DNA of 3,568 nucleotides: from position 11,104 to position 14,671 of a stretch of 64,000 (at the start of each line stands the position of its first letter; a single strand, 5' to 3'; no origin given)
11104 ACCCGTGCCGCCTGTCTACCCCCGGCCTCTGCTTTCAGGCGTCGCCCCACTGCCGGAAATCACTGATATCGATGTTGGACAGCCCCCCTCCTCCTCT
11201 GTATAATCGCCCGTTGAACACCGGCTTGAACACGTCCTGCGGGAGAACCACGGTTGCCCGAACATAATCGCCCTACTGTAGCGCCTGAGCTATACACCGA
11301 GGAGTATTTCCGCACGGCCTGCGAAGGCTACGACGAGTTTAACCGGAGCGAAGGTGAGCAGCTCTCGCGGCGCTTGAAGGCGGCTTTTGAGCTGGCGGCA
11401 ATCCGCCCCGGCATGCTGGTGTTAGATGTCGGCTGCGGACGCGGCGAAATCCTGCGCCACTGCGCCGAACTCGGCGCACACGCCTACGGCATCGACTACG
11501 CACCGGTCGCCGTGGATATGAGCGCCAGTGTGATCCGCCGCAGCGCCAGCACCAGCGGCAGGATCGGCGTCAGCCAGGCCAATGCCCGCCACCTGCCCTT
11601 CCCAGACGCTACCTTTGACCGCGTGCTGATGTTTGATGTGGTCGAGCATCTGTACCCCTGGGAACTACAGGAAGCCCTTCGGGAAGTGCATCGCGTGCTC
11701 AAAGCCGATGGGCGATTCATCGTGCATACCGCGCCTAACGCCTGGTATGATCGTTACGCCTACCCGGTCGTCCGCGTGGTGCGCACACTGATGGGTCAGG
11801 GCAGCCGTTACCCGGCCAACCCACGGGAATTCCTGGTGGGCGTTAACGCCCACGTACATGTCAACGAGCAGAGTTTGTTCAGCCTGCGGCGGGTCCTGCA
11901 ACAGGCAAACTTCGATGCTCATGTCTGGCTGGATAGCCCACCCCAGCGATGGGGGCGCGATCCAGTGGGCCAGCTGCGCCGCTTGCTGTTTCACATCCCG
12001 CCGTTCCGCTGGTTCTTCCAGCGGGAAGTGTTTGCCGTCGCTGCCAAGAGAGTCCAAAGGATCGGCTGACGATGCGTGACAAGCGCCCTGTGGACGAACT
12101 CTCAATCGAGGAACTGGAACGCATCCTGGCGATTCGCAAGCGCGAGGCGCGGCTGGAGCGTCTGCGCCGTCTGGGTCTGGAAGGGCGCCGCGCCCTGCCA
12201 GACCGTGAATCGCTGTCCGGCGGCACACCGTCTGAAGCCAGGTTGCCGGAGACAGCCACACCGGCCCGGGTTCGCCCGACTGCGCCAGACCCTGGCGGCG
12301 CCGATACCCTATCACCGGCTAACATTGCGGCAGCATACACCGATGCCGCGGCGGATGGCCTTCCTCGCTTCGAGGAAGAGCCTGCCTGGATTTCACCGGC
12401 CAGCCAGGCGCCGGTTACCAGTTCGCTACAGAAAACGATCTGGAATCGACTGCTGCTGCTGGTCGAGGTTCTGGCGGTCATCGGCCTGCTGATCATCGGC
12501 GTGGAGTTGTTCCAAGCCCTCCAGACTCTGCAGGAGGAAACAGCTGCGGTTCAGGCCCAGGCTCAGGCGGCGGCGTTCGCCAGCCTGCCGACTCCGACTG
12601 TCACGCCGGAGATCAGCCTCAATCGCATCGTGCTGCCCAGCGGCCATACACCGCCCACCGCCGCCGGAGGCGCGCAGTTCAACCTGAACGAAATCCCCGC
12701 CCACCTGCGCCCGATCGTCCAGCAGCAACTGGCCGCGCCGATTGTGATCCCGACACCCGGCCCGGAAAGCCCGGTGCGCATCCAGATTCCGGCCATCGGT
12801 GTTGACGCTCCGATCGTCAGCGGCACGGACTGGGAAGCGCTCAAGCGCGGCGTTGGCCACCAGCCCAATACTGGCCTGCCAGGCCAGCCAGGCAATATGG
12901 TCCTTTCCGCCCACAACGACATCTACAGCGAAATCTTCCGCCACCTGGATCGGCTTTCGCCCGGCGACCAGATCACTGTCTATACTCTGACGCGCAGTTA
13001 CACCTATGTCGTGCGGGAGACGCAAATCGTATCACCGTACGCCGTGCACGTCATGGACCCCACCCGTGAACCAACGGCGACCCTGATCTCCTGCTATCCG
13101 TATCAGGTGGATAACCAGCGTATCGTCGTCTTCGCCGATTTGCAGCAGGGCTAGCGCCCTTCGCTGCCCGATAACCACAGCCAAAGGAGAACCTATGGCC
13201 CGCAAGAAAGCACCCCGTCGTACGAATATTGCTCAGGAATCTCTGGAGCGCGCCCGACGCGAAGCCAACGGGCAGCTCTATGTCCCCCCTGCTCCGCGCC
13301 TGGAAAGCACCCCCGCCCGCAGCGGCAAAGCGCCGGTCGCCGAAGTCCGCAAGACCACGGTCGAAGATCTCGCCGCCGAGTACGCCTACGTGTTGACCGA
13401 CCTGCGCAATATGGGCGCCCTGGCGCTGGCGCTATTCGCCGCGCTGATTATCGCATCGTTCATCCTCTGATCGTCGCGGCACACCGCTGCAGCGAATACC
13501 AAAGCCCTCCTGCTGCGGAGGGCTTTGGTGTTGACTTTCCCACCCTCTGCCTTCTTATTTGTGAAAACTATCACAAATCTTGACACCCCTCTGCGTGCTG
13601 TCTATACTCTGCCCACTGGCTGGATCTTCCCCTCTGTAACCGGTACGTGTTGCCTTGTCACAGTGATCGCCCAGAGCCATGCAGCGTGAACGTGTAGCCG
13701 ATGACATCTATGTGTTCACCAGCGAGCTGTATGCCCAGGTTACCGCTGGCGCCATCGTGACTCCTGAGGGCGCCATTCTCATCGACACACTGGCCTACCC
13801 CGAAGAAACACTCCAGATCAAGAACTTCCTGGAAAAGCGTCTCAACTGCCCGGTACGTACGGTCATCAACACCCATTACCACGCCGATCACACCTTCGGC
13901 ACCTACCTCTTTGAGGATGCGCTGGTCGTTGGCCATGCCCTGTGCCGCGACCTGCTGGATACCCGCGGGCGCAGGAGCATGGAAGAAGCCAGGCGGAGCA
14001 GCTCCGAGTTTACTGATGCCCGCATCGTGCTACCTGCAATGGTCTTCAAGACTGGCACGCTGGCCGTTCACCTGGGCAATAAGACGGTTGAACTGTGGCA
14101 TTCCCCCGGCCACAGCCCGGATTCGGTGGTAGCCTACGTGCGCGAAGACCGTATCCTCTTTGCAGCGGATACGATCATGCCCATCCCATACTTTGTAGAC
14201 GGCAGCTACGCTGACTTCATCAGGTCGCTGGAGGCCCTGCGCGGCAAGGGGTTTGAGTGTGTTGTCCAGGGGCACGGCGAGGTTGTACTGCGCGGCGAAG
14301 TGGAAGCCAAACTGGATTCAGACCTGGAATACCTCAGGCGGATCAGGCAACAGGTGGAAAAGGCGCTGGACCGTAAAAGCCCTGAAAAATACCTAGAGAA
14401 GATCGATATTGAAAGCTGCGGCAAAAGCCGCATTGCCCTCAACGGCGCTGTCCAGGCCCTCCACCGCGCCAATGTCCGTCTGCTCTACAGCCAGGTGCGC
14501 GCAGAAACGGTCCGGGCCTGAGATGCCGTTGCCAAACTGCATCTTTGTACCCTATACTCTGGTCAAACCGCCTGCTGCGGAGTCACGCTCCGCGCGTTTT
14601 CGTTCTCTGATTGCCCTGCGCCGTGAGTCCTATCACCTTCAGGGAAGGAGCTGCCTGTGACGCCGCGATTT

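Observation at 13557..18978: Four tandem DegV (FakB-like) paralogs between an MBL-fold hydrolase and a YbaK-type deacylase, with no FakA partner in the window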

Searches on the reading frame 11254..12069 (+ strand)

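Call 3: search_protein_families(library=pfam, proteins=[window:11254-12069:+])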
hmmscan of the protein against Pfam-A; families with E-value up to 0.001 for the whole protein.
window:11254-12069:+ (271 aa): 9 families
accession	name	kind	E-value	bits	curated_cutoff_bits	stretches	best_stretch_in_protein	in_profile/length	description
PF08241.18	Methyltransf_11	-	3.9e-23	82.3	21.2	1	57-157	1-95/95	Methyltransferase domain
PF13649.12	Methyltransf_25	-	1.1e-20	74.6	27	1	56-153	1-97/97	Methyltransferase domain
PF13489.12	Methyltransf_23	-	3.2e-19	69.7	27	1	36-221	4-160/164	Methyltransferase domain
PF13847.12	Methyltransf_31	-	7.3e-16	58.6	27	1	51-160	2-112/145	Methyltransferase domain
PF08242.18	Methyltransf_12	-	5.8e-15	56.2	30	1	57-155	1-98/98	Methyltransferase domain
PF02353.26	CMAS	-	8.7e-12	45.4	27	1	35-160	45-167/273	Mycolic acid cyclopropane synthetase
PF01209.24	Ubie_methyltran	-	3.6e-09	36.8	20.1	1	15-157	9-151/233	ubiE/COQ5 methyltransferase family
PF01555.25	N6_N4_Mtase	-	4.1e-05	24.1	26.7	0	49-90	178-219/221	DNA methylase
PF07021.18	MetW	-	4.2e-05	23.7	21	1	48-144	9-101/193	Methionine biosynthesis protein MetW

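Call 32: search_protein_families(library=ncbifam, proteins=[window:11254-12069:+], max_evalue=0.01)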
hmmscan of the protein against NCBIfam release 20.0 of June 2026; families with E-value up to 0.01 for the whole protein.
window:11254-12069:+ (271 aa): 47 families (the best 25 are shown)
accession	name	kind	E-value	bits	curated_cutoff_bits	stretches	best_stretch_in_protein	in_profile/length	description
NF043040.1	corrin_prot_MT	hypoth_equivalog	3.1e-19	69.3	180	1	38-179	27-171/216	corrinoid protein-associated methyltransferase CpaM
NF045667.1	MTase_DVU1556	equivalog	8.9e-18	64.5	155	1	42-157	12-119/213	DVU_1556 family methyltransferase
NF047649.1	MTase_UXPK_star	exception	5.4e-14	51.9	460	1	44-157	69-181/283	methyltransferase/UXPK-star double selenoprotein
NF008686.0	PRK11705.1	equivalog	1.6e-12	47.2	400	1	22-164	138-280/383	cyclopropane fatty acyl phospholipid synthase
TIGR01934.1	MenG_MenH_UbiE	subfamily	3.3e-12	46.2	158.35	1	18-157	4-141/223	ubiquinone/menaquinone biosynthesis methyltransferase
NF001240.0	PRK00216.1-1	equivalog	5.2e-12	45.4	378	1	19-178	29-196/251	bifunctional demethylmenaquinone methyltransferase/2-methoxy-6-polyprenyl-1,4-benzoquinol methylase UbiE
NF041537.1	ArsM_AhpD_UU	exception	1.2e-11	44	510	1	44-157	68-180/345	arsenite methyltransferase/AhpD domain selenoprotein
NF001241.0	PRK00216.1-2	equivalog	3.7e-11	43.1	327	1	32-158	32-148/231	demethylmenaquinone methyltransferase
NF001244.0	PRK00216.1-5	equivalog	1.8e-10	40.5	216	1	18-157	13-153/236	bifunctional demethylmenaquinone methyltransferase/2-methoxy-6-polyprenyl-1,4-benzoquinol methylase UbiE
TIGR01983.1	UbiG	equivalog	4.8e-10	39.1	102.95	1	53-160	50-154/228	bifunctional 2-polyprenyl-6-hydroxyphenol methylase/3-demethylubiquinol 3-O-methyltransferase UbiG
NF052510.1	methyltran_MpqE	exception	9.1e-10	38.3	335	1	42-157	36-151/234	methyl-plastoquinone biosynthesis methyltransferase MpqE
NF041255.1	mycofact_MftM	equivalog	4.1e-09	36.2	200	1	52-150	139-234/289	mycofactocin oligosaccharide methyltransferase MftM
NF041536.1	ArsM_DUF2284_UU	exception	6.8e-09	34.6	575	1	44-157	68-180/459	arsenite methyltransferase/DUF2284 domain selenoprotein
NF040703.1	cyclopro_CfaB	exception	8e-09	34.7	650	1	13-159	127-265/393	C17 cyclopropane fatty acid synthase CfaB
NF045825.1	FAmtase_mtf2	equivalog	1.4e-08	34.3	400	1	53-157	59-158/248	fatty-acid O-methyltransferase Mtf2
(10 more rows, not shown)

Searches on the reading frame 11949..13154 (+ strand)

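Call 3: search_protein_families(library=pfam, proteins=[window:11949-13154:+])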
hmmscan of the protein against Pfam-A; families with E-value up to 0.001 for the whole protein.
window:11949-13154:+ (401 aa): 1 family
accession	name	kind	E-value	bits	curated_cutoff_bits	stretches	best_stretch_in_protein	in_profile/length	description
PF04203.18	Sortase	-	5.1e-34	117.1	26.6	1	278-398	1-124/125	Sortase domain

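Call 32: search_protein_families(library=ncbifam, proteins=[window:11949-13154:+], max_evalue=0.01)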
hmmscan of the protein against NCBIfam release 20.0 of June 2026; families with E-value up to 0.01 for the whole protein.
window:11949-13154:+ (401 aa): 7 families
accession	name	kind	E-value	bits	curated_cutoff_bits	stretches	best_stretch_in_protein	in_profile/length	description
NF058671.1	sortase_SrtD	exception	1.7e-27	96.3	140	1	278-386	67-172/187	class D sortase, LPxTATN-specific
NF033747.1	class_E_sortase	subfamily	3.6e-27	95.6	160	1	276-399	72-206/211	class E sortase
NF033746.1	class_D_sortase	subfamily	2e-24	85.9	165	1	277-387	12-119/135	class D sortase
NF033745.1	class_C_sortase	subfamily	7.3e-24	84.7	160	1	277-395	95-217/220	class C sortase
TIGR01076.1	sortase_fam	subfamily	6.1e-22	77.9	39.35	1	277-395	2-124/136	sortase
TIGR03784.1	marine_sortase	equivalog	4.3e-14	52.5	158.25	1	277-391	53-169/174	class GN sortase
NF033748.1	class_F_sortase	subfamily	6.5e-08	32.3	166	1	273-397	9-153/155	class F sortase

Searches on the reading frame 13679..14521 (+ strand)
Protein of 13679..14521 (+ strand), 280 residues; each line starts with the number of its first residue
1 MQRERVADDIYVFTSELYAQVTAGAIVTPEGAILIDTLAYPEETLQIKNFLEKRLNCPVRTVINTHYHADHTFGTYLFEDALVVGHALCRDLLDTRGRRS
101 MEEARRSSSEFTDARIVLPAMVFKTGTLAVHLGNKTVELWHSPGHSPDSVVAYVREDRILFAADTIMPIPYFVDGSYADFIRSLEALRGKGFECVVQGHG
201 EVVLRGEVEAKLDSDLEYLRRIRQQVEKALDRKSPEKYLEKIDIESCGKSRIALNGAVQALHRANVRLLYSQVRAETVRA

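Call 3: search_protein_families(library=pfam, proteins=[window:13679-14521:+])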
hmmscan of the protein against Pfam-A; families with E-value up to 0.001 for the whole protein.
window:13679-14521:+ (280 aa): 1 family
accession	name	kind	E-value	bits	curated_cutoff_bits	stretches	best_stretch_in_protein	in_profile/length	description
PF00753.33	Lactamase_B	-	1.3e-21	77.8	22.7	1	20-199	5-196/196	Metallo-beta-lactamase superfamily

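Call 32: search_protein_families(library=ncbifam, proteins=[window:13679-14521:+], max_evalue=0.01)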
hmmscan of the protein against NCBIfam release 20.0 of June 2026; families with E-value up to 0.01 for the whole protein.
window:13679-14521:+ (280 aa): 44 families (the best 25 are shown)
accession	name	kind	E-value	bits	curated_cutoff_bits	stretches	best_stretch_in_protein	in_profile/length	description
TIGR04559.1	SoxH_rel_PQQ_2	hypoth_equivalog_domain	6e-28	98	280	1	23-235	32-246/283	quinoprotein relay system zinc metallohydrolase 2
TIGR04558.1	SoxH_rel_PQQ_1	hypoth_equivalog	3.6e-24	85.3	300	1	21-231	34-242/285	quinoprotein relay system zinc metallohydrolase 1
NF033088.2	bla_subclass_B1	equivalog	7.5e-17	61.7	200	1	4-202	9-203/217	subclass B1 metallo-beta-lactamase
NF012229.1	bla_class_B_core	domain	2.4e-16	60.2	100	1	11-154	12-138/139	metallo-beta-lactamase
NF000329.2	bla_B2_CphA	exception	2e-11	44.1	500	1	4-163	32-191/253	CphA family subclass B2 metallo-beta-lactamase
NF033087.1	bla_subclass_B2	equivalog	2.4e-11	43.8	240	1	5-200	6-204/221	subclass B2 metallo-beta-lactamase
NF012137.0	bla_xUS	exception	1.2e-09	38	400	1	4-209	27-228/246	MUS/TUS/MOC family subclass B1 metallo-beta-lactamase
NF038166.1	blaYEM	exception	2.9e-08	33.7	535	1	6-163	28-185/246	YEM family subclass B2 metallo-beta-lactamase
TIGR03413.1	GSH_gloB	equivalog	3.8e-08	33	200.8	1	129-189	91-153/248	hydroxyacylglutathione hydrolase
NF012145.1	blaDIM_SIM_IMP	exception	4.3e-08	33.2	288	1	4-202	4-194/209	DIM/SIM/IMP family subclass B1 metallo-beta-lactamase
NF012146.1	blaB-IND-MUS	exception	8.9e-08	31.7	270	1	5-211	28-230/237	BlaB/IND/MUS family subclass B1 metallo-beta-lactamase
NF033105.1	bla_subclass_B3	equivalog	1.7e-07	30.8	240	1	20-150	22-151/257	subclass B3 metallo-beta-lactamase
NF012225.0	blaSFH_gen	exception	4e-07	29.7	440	1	10-162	34-186/252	SFH-related subclass B2 metallo-beta-lactamase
NF000442.2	blaTUS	exception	6e-07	29.1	550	1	5-163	28-175/248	TUS family subclass B1 metallo-beta-lactamase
NF033895.2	blaCAM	exception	1e-06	28.7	535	1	6-163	30-176/241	CAM family subclass B1 metallo-beta-lactamase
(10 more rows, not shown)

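Call 41: search_solved_structures(query=window:13679-14521:+, max_evalue=0.001)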
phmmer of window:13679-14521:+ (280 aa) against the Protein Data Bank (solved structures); distinct sequences matched with E-value up to 0.001: 155 (the best 60 are shown).
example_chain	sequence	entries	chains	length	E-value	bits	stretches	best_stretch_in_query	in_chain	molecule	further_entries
8d2z_A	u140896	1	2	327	6.5e-14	55.2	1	6-234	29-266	Metallo-beta-lactamase superfamily protein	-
3sw3_A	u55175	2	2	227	2e-12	50.4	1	5-199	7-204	Beta-lactamase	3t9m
1x8i_A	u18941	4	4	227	9.5e-12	48.1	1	5-167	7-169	Beta-lactamase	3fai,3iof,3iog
1x8h_A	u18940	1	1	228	9.7e-12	48.1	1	5-167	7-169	Beta-lactamase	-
1x8g_A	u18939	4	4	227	1.2e-11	47.8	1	5-166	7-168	Beta-lactamase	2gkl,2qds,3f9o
6uxu_A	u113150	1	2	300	1.1e-08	38.1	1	19-234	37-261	Chlorothalonil hydrolytic dehalogenase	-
4ad9_A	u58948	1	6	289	3.3e-08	36.5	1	31-239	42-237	BETA-LACTAMASE-LIKE PROTEIN 2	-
6xfr_A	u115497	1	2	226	3.2e-07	33.3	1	23-167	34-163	Lactamase_B domain-containing protein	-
2fhx_A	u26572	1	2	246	4.5e-07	32.8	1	5-201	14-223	SPM-1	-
4bp0_A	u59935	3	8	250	4.7e-07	32.7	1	5-201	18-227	METALLO-B-LACTAMASE | Beta-lactamase IMP-1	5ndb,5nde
2nxa_A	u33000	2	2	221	5.1e-07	32.7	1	26-207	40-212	Beta-lactamase II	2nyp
5ls3_B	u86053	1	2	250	5.8e-07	32.5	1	5-201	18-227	Beta-lactamase IMP-1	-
7ev5_A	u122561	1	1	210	1.2e-06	31.4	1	53-167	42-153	Lactamase_B domain-containing protein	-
2nzf_A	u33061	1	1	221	2.8e-06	30.2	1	26-207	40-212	Beta-lactamase II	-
2nze_A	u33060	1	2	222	2.8e-06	30.2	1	26-207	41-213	Beta-lactamase II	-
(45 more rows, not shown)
